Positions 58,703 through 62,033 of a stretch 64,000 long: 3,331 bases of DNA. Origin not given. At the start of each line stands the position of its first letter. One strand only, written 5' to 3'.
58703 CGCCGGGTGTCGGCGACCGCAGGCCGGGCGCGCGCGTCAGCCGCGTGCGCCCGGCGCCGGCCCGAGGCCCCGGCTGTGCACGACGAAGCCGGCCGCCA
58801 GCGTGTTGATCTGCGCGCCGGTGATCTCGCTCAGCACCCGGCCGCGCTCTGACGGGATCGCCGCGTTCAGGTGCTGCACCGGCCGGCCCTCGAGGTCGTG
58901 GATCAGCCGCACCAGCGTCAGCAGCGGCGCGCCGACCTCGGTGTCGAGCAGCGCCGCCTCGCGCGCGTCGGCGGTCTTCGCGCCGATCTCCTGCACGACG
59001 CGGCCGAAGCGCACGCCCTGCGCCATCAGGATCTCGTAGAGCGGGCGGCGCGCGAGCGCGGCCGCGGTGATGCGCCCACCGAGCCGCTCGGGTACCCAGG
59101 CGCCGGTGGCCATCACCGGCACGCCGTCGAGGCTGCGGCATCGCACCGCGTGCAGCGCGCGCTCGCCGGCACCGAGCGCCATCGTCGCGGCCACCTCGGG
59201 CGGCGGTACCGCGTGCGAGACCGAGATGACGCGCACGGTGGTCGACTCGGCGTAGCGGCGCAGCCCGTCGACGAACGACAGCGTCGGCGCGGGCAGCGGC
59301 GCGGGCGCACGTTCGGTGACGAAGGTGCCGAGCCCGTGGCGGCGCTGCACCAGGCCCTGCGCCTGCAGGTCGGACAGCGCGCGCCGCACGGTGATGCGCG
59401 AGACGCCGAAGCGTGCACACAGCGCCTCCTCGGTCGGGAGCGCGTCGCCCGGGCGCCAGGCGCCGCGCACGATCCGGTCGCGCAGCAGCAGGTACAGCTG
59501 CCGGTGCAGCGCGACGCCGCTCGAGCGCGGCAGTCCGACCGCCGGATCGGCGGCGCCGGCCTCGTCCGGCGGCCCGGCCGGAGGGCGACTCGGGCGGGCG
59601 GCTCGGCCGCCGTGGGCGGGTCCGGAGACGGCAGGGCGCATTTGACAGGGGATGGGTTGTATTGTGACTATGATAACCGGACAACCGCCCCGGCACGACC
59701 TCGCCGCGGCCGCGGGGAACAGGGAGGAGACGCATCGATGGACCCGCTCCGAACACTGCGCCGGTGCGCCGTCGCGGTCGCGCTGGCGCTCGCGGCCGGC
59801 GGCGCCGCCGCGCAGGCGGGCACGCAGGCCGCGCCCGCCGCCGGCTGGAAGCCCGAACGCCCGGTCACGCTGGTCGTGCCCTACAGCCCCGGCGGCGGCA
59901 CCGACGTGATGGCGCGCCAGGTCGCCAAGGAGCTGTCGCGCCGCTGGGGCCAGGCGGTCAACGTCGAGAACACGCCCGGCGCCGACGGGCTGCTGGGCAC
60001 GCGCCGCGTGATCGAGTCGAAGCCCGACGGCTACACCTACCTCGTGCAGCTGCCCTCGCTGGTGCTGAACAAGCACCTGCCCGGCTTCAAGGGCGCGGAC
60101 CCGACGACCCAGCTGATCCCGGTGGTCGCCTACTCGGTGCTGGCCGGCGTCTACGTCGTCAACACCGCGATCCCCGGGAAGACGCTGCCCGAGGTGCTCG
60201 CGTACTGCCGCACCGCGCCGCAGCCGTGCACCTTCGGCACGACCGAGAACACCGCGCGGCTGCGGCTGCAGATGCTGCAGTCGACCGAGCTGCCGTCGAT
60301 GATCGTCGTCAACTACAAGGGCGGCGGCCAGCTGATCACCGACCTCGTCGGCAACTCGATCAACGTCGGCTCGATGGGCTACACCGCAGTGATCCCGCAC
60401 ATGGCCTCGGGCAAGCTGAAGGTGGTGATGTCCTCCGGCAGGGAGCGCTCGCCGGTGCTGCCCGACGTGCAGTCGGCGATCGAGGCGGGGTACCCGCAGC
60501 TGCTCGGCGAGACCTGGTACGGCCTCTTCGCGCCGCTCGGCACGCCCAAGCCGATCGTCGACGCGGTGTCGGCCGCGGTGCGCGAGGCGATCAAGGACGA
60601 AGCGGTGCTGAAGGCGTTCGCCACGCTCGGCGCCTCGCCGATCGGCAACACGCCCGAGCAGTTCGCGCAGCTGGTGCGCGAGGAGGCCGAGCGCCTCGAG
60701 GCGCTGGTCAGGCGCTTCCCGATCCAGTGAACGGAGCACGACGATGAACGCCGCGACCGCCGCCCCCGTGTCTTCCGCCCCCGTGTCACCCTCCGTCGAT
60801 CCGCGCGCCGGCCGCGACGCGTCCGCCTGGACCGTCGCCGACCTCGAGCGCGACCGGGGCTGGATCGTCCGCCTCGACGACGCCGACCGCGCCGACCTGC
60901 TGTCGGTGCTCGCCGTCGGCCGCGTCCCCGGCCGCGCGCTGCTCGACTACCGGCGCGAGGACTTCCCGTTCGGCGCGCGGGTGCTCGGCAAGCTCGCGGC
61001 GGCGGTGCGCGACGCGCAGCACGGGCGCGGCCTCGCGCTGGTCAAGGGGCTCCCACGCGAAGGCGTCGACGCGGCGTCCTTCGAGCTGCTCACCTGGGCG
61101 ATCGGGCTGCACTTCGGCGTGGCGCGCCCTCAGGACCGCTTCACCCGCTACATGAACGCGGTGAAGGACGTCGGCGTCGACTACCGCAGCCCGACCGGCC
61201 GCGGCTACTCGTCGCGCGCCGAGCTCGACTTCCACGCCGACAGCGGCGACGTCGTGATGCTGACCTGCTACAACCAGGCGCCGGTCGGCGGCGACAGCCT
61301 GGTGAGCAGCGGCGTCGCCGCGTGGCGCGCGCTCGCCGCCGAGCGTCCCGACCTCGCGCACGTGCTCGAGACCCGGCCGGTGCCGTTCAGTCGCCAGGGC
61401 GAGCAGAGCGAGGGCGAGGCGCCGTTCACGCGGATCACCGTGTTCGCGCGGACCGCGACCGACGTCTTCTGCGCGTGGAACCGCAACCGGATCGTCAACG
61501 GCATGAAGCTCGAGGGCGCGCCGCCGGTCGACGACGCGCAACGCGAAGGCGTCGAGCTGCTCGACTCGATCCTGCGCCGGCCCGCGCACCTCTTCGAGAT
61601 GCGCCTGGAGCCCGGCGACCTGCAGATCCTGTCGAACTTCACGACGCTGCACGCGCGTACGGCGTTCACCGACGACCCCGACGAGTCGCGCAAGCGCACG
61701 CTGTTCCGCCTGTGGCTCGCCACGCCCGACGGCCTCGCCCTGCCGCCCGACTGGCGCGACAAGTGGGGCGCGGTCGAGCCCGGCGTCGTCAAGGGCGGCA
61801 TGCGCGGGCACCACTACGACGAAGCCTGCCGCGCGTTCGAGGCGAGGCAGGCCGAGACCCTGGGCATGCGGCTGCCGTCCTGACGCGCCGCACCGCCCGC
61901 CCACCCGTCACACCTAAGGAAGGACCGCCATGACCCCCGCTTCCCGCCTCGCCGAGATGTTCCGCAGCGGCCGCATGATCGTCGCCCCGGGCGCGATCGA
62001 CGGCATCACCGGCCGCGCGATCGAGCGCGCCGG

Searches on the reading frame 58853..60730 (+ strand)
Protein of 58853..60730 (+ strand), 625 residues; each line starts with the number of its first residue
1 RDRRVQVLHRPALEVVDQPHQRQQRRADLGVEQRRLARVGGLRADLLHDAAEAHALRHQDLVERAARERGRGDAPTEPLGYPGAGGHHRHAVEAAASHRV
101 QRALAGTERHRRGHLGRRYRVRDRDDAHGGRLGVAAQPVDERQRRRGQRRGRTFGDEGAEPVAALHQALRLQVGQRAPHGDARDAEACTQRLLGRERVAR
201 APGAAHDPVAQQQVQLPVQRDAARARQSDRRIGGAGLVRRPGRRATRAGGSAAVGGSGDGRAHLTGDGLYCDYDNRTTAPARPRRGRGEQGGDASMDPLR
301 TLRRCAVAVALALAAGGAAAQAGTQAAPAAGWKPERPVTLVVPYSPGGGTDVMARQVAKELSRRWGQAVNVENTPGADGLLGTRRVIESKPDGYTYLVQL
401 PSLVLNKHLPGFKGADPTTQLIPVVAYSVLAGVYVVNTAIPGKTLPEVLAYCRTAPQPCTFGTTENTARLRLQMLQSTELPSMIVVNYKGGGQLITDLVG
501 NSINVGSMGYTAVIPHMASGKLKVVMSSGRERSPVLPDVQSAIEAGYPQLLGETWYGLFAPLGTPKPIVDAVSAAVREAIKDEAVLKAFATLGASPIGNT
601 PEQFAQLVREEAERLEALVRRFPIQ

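Call 70: search_protein_families(library=pfam, proteins=[window:58853-60730:+], max_evalue=0.00001)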
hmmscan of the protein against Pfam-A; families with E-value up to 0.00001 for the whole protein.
window:58853-60730:+ (625 aa): 1 family
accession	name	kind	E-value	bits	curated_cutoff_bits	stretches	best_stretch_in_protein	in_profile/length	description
PF03401.19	TctC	-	9.1e-41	140.6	27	1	354-620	2-270/274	Tripartite tricarboxylate transporter family receptor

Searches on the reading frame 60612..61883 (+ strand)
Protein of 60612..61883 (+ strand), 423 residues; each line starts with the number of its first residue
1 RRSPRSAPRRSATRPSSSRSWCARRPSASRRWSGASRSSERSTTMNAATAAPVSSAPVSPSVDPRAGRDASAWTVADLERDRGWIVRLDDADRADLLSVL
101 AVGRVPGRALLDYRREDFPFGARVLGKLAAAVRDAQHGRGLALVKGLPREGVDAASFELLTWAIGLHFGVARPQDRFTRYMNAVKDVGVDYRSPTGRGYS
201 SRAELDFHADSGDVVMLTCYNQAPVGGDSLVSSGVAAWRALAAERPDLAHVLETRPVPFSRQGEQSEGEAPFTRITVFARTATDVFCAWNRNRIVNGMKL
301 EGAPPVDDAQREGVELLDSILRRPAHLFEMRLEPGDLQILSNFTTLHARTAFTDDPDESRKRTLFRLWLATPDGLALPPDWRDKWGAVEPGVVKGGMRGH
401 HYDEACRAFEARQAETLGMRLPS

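Call 70: search_protein_families(library=pfam, proteins=[window:60612-61883:+], max_evalue=0.00001)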
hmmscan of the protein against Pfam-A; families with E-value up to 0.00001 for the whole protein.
window:60612-61883:+ (423 aa): 1 family
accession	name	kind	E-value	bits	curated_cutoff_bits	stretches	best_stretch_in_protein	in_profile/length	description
PF02668.22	TauD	-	4.5e-34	119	27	1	124-368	22-267/267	Taurine catabolism dioxygenase TauD, TfdA family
